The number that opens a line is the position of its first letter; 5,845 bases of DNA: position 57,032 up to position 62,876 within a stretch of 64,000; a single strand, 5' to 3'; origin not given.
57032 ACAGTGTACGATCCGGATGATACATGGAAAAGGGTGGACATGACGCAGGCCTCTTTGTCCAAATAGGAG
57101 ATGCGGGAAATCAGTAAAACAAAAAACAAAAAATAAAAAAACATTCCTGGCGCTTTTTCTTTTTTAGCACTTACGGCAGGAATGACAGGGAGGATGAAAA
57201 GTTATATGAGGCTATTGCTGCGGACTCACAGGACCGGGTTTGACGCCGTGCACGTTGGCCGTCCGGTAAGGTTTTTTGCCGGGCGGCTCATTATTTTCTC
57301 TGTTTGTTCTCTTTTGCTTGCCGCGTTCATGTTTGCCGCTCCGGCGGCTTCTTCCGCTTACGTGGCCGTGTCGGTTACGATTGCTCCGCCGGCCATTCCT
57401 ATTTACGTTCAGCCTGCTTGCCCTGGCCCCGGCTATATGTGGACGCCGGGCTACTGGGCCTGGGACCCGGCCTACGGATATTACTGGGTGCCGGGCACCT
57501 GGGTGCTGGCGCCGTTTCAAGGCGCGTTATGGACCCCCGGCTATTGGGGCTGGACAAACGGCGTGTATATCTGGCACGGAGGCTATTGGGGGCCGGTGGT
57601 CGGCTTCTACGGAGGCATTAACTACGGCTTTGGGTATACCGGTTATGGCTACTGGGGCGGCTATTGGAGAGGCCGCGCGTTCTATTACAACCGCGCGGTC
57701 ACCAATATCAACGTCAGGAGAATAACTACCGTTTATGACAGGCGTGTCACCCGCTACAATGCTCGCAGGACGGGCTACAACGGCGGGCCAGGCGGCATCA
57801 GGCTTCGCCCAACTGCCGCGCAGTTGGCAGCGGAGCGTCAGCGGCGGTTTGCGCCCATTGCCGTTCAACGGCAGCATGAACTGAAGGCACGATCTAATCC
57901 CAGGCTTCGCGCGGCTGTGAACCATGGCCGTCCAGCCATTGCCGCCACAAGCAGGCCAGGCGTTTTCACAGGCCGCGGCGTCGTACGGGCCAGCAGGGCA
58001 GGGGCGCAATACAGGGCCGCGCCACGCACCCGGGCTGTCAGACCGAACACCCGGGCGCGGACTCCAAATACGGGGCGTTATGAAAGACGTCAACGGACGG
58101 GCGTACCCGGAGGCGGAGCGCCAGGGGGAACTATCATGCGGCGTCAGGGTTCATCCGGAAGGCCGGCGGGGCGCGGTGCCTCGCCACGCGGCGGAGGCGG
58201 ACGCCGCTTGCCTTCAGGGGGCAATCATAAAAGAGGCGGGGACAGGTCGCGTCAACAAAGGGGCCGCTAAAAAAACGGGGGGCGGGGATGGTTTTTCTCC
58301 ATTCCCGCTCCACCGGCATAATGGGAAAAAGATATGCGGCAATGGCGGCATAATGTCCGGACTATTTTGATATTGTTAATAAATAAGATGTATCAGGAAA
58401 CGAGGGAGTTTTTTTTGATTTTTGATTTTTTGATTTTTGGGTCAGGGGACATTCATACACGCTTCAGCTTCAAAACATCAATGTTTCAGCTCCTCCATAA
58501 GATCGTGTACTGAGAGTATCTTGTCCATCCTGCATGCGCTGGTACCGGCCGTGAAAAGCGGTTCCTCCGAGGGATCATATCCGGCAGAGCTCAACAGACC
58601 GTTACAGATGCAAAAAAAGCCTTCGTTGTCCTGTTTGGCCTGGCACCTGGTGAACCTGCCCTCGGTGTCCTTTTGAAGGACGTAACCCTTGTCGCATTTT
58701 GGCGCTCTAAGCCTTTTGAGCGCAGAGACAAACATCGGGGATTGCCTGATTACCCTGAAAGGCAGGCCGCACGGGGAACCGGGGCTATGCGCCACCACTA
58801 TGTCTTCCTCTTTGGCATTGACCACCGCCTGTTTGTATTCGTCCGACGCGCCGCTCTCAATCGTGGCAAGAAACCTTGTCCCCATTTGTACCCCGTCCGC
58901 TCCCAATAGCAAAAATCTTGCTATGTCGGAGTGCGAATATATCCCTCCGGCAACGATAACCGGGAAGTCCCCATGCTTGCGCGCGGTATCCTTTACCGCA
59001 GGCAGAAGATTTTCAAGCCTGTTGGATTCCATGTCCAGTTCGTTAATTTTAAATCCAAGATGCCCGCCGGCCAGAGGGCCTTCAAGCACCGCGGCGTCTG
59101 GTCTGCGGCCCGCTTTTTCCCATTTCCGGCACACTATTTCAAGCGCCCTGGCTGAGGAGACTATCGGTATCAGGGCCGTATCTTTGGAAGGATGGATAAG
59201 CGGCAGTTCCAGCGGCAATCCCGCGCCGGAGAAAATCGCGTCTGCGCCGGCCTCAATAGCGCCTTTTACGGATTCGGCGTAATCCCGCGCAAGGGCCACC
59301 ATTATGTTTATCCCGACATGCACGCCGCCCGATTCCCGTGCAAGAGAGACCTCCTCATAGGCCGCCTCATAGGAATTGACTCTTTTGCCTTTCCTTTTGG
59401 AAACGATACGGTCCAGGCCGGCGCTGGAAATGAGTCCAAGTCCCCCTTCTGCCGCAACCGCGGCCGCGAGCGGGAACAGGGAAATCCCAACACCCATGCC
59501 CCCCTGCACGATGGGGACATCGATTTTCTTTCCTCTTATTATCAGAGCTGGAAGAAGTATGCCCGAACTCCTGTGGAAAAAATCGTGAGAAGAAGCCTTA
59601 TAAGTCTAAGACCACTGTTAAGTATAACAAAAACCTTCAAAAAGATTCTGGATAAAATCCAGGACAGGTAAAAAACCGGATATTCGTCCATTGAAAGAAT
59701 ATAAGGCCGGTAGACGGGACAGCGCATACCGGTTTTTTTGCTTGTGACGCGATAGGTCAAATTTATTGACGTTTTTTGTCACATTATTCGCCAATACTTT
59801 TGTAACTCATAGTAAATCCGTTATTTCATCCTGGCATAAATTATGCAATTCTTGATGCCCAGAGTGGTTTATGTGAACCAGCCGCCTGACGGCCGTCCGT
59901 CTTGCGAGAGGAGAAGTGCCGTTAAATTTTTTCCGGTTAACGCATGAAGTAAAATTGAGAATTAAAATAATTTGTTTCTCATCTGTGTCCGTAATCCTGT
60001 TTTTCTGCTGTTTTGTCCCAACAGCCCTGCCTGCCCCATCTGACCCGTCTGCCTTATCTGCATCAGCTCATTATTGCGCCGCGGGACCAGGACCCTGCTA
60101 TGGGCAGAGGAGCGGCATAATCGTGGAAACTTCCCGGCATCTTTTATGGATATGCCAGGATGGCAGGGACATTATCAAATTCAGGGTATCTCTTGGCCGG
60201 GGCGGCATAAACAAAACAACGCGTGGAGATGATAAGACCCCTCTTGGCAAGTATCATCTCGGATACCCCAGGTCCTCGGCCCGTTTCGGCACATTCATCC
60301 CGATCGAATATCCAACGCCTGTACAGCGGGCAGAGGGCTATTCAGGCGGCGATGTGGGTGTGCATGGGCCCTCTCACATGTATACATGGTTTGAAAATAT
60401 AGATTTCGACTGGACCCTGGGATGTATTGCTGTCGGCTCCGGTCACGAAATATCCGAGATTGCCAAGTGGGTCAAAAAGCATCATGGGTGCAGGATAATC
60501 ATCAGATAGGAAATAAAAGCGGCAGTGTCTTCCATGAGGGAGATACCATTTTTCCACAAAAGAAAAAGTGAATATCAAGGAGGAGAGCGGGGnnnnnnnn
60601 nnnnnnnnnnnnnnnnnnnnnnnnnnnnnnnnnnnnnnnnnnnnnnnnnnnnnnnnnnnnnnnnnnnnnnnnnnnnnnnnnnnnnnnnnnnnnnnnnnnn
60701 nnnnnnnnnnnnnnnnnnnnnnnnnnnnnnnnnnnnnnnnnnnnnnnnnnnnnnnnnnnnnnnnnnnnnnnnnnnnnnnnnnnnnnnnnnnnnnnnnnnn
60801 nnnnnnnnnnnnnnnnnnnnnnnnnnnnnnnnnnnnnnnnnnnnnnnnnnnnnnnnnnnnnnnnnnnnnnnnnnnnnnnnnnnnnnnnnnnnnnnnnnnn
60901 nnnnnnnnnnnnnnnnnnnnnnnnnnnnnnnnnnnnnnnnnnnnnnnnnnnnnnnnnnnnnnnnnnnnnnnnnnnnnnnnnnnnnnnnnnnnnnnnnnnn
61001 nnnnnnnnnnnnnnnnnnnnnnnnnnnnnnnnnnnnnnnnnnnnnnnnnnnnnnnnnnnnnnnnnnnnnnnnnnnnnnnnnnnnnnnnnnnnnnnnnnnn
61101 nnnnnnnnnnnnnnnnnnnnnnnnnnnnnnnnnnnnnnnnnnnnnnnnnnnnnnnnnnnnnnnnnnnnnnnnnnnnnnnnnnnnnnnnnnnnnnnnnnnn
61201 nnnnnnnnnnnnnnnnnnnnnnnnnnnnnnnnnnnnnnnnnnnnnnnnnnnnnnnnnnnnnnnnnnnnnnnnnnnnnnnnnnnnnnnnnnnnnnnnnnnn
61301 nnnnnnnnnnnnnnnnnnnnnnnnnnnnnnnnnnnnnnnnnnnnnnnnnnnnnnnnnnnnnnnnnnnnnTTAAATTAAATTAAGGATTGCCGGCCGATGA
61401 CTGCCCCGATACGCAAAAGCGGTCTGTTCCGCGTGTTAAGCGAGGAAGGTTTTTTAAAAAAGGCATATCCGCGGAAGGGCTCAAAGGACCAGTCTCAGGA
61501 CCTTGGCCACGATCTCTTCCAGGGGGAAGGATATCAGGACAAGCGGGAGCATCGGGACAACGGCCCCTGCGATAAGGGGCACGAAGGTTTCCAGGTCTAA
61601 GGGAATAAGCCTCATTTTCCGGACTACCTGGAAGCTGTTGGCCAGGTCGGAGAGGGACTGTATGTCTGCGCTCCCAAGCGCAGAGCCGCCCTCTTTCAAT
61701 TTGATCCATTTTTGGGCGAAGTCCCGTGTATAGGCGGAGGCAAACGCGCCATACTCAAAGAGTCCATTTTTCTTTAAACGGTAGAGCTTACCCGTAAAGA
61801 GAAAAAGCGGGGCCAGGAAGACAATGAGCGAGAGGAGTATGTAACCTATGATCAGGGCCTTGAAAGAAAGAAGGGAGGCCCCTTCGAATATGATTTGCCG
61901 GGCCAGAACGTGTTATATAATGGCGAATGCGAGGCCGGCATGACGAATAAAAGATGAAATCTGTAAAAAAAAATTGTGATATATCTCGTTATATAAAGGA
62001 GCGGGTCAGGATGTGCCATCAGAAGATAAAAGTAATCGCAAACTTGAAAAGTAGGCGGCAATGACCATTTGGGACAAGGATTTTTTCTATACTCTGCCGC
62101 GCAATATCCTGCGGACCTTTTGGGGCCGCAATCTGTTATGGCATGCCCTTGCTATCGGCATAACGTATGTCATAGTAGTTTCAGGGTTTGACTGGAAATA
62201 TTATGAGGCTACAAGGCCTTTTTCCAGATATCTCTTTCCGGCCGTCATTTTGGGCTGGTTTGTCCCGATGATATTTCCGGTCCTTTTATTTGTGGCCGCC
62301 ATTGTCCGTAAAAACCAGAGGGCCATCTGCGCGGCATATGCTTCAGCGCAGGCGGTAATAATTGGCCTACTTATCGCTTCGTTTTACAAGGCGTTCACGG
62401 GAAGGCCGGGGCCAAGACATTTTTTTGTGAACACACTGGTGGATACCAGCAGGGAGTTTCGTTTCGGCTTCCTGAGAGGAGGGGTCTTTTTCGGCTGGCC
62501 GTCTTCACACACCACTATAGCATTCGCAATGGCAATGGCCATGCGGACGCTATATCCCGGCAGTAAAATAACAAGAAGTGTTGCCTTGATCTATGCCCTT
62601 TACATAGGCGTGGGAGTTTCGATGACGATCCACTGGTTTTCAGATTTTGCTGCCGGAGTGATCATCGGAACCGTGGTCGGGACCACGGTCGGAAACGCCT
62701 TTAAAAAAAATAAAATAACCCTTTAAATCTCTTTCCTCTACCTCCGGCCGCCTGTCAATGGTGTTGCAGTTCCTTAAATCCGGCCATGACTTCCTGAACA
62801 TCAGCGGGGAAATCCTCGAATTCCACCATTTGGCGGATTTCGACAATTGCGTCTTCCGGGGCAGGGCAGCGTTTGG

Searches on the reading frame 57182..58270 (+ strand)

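Call 68: search_protein_families(library=pfam, proteins=[window:57182-58270:+], max_evalue=0.00001)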
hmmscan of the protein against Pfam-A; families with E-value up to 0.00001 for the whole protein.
window:57182-58270:+ (362 aa): 1 family
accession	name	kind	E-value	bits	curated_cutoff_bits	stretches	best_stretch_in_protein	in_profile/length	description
PF12779.12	WXXGXW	-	3.8e-06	27.3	18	1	82-108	1-26/26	WXXGXW repeat (2 copies)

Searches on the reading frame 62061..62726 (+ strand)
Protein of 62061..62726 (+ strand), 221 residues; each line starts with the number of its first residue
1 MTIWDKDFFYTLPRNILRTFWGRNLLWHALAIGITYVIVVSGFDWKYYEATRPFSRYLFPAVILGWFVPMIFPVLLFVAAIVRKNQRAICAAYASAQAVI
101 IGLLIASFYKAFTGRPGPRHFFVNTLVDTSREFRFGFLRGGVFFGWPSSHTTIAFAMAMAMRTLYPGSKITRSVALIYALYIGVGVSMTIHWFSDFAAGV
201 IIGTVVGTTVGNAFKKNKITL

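Call 69: search_protein_families(library=pfam, proteins=[window:62061-62726:+], max_evalue=0.00001)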
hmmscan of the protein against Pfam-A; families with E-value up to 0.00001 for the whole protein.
window:62061-62726:+ (221 aa): 1 family
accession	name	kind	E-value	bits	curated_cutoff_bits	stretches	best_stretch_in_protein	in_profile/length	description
PF01569.27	PAP2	-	3.1e-13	50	27.2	1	98-216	8-127/130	PAP2 superfamily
